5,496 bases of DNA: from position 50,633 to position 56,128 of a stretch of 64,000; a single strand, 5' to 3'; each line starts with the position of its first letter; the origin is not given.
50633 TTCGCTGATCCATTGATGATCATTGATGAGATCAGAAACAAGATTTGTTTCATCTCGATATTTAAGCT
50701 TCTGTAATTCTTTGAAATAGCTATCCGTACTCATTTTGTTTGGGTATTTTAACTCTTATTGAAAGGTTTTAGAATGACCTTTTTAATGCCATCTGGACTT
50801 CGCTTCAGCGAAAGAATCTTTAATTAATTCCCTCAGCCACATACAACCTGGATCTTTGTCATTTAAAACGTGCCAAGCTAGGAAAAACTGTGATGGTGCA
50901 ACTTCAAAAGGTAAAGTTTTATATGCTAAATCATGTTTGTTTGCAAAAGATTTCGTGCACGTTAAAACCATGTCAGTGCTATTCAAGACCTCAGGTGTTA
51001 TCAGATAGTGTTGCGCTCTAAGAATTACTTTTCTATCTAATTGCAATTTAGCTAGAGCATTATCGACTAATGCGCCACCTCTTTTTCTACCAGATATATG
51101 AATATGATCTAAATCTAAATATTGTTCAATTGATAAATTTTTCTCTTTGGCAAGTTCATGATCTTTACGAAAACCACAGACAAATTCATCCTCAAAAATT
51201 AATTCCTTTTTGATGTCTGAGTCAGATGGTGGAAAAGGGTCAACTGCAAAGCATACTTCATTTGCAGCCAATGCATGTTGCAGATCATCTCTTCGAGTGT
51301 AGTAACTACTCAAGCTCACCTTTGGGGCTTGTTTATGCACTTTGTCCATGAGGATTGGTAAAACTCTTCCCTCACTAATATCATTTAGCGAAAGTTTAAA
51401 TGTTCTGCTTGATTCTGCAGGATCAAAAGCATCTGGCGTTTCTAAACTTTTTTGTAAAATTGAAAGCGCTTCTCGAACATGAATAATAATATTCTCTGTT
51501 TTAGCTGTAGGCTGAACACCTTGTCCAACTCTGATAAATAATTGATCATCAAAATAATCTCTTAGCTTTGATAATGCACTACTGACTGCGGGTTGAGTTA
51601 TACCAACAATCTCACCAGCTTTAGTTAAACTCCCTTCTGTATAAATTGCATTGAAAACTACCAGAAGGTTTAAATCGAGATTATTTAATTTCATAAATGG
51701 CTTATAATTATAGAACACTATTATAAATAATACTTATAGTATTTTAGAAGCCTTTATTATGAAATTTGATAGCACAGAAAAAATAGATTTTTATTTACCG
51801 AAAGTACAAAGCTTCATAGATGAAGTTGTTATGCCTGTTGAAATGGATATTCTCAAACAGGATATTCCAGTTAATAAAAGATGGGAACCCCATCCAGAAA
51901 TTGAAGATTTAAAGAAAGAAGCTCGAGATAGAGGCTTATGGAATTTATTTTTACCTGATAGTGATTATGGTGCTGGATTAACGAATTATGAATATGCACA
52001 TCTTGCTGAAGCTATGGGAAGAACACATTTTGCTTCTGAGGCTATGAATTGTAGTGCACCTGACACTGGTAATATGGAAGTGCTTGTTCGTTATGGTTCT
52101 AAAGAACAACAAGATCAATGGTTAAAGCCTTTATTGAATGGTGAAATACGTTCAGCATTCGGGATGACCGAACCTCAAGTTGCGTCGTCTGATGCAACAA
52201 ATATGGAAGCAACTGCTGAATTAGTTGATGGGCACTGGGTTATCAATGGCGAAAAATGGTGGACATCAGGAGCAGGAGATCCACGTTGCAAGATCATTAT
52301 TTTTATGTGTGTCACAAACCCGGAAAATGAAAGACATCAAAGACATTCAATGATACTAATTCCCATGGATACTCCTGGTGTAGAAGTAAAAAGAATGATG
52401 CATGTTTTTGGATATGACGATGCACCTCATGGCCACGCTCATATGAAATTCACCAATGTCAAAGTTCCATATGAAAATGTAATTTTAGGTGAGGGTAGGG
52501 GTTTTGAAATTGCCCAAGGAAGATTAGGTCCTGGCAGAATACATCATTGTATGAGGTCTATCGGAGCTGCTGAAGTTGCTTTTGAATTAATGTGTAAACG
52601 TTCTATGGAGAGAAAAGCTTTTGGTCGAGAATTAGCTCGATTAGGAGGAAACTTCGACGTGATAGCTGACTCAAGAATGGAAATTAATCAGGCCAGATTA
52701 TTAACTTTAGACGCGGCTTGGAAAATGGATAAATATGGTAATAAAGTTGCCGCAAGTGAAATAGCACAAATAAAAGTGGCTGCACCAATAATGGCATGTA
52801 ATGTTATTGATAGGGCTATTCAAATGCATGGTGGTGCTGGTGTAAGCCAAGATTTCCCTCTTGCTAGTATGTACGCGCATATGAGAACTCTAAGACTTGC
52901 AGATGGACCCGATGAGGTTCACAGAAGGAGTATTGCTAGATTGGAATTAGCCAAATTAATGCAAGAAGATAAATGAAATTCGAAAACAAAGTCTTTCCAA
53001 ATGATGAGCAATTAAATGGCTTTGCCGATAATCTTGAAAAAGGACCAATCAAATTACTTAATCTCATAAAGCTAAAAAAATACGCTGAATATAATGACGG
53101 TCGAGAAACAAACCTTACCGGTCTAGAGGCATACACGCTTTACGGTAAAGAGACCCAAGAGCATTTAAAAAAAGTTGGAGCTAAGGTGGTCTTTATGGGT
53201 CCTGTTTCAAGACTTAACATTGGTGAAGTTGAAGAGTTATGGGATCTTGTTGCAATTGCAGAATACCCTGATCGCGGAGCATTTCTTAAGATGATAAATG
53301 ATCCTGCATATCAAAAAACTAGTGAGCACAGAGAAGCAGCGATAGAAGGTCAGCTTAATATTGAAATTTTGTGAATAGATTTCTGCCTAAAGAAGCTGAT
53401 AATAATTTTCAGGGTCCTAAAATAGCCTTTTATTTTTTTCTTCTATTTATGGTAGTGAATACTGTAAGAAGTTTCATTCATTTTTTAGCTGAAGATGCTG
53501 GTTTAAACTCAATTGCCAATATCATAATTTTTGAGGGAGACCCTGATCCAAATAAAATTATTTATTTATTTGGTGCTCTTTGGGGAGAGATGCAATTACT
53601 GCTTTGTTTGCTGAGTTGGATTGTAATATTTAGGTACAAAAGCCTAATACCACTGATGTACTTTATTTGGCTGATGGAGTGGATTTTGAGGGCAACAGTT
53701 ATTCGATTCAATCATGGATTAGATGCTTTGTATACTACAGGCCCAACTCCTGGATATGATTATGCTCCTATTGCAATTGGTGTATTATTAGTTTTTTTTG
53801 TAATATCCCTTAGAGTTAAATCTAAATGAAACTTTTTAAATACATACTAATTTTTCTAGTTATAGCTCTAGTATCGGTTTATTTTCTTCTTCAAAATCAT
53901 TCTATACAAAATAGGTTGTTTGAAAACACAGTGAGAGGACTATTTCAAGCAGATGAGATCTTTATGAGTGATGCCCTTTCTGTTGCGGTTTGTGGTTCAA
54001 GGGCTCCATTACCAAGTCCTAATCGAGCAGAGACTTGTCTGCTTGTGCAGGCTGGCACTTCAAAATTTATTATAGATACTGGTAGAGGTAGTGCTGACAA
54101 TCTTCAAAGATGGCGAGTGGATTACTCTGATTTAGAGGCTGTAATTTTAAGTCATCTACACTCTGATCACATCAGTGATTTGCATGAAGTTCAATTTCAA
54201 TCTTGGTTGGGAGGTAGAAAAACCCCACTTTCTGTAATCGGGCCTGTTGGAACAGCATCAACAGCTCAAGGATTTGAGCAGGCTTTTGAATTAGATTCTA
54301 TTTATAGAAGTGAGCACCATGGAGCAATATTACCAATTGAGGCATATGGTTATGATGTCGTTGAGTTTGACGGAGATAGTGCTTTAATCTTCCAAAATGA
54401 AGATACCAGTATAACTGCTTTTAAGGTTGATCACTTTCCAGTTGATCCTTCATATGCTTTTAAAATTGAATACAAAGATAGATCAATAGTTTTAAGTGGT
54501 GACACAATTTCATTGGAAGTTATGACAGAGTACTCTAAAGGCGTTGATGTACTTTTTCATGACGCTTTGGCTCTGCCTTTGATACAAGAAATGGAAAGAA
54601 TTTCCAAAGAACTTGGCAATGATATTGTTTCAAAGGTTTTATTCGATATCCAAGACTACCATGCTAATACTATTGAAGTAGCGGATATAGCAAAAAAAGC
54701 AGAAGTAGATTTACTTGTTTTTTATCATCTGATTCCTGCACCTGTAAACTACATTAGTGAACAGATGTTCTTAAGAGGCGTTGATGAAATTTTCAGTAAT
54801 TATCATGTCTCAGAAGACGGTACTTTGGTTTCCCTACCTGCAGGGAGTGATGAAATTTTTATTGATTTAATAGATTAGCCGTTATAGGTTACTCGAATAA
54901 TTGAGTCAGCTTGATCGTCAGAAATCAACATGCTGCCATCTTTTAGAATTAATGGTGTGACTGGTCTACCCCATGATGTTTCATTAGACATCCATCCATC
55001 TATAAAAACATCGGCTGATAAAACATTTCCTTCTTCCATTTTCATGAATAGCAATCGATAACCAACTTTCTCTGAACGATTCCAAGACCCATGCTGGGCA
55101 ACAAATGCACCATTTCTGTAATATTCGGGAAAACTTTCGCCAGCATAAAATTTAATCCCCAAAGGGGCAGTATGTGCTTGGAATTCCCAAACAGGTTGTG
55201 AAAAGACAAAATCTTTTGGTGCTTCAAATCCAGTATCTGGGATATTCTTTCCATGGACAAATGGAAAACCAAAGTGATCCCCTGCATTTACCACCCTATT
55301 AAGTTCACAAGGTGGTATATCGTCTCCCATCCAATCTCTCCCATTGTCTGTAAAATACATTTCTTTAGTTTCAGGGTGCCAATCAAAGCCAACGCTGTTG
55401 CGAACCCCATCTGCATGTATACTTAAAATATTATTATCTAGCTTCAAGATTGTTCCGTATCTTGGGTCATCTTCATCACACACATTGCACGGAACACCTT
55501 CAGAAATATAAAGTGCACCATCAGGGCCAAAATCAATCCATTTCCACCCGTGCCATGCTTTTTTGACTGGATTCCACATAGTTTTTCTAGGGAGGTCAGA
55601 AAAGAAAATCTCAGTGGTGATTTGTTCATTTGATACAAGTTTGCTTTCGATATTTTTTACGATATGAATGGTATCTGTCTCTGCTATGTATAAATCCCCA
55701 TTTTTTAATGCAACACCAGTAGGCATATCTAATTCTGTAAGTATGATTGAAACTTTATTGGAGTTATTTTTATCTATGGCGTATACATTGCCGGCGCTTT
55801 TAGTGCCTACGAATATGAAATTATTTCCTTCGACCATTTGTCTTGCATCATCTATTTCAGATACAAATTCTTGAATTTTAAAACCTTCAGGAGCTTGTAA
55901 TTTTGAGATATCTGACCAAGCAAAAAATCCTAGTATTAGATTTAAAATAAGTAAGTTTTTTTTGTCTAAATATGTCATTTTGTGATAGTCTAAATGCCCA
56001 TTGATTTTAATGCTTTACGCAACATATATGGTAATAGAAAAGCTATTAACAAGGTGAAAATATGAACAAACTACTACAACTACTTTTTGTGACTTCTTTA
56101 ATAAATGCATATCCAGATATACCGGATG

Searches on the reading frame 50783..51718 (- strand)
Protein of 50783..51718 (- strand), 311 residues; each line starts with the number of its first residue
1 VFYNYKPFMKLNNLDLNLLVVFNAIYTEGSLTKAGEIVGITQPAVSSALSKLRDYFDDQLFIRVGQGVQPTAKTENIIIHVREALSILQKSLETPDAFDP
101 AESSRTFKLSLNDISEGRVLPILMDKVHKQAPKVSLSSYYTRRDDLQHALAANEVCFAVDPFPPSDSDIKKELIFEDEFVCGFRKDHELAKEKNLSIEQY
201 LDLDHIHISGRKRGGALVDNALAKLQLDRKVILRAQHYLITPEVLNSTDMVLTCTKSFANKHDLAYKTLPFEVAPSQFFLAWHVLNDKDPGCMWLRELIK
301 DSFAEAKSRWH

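Call 23: search_protein_families(library=pfam, proteins=[window:50783-51718:-])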
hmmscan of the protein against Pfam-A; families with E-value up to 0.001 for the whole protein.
window:50783-51718:- (311 aa): 2 families
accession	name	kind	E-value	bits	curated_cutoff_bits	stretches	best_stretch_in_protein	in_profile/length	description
PF03466.25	LysR_substrate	-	1.2e-18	67.8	28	1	102-303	3-208/209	LysR substrate binding domain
PF00126.33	HTH_1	-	5.1e-16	58.8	26.6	1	16-73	1-58/60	Bacterial regulatory helix-turn-helix protein, lysR family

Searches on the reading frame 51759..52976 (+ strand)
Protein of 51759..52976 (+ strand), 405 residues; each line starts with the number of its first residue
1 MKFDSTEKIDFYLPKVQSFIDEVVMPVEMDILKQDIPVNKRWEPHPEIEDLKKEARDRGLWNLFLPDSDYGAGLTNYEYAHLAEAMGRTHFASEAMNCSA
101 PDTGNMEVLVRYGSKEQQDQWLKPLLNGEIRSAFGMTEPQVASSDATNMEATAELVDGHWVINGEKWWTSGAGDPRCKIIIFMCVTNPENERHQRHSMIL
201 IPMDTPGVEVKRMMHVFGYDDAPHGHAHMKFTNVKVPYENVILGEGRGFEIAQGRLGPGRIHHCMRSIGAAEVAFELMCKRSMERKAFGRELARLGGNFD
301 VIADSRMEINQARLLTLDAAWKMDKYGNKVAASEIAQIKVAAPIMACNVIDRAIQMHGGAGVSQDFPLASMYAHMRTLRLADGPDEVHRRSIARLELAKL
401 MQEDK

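Call 23: search_protein_families(library=pfam, proteins=[window:51759-52976:+])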
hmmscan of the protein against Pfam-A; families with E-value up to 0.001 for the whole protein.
window:51759-52976:+ (405 aa): 4 families
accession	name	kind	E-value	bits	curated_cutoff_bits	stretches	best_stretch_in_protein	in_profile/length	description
PF00441.29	Acyl-CoA_dh_1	-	3.2e-33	115.4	22.4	1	246-394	1-147/150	Acyl-CoA dehydrogenase, C-terminal domain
PF02770.24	Acyl-CoA_dh_M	-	2.1e-23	82.7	33.3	1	133-230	1-95/97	Acyl-CoA dehydrogenase, middle domain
PF02771.21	Acyl-CoA_dh_N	-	8e-12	46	22.9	1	36-129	19-113/113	Acyl-CoA dehydrogenase, N-terminal domain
PF08028.16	Acyl-CoA_dh_2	-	3.8e-05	24.4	22.7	1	262-368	2-116/134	Acyl-CoA dehydrogenase, C-terminal domain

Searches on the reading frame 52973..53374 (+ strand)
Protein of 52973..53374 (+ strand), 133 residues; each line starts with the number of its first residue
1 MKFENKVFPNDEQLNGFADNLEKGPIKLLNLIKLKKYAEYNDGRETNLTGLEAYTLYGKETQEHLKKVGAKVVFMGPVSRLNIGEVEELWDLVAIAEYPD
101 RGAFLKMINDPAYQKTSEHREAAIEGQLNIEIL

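Call 23: search_protein_families(library=pfam, proteins=[window:52973-53374:+])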
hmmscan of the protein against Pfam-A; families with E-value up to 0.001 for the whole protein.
window:52973-53374:+ (133 aa): 1 family
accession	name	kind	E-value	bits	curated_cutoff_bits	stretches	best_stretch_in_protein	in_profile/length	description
PF07045.17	DUF1330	-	1.5e-07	32.1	23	1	48-128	10-88/94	Domain of unknown function (DUF1330)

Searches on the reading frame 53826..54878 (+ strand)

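Call 8: search_protein_families(library=pfam, proteins=[window:53826-54878:+])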
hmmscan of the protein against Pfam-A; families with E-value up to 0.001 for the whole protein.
window:53826-54878:+ (350 aa): 2 families
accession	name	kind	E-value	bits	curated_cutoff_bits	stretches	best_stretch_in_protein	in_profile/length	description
PF00753.33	Lactamase_B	-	2.3e-14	54.2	22.7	1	69-238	6-161/196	Metallo-beta-lactamase superfamily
PF12706.13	Lactamase_B_2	-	2.4e-14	53.8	27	1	81-301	3-199/200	Beta-lactamase superfamily domain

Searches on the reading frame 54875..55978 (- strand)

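Call 8: search_protein_families(library=pfam, proteins=[window:54875-55978:-])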
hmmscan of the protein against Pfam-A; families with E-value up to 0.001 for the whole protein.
window:54875-55978:- (367 aa): 2 families
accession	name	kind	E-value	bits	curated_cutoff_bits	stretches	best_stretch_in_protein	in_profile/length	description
PF07995.17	GSDH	-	1.4e-10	41.5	25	1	185-293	173-275/332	Glucose / Sorbosone dehydrogenase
PF08450.18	SGL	-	0.00096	19.3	26.3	0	149-211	92-152/246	SMP-30/Gluconolactonase/LRE-like region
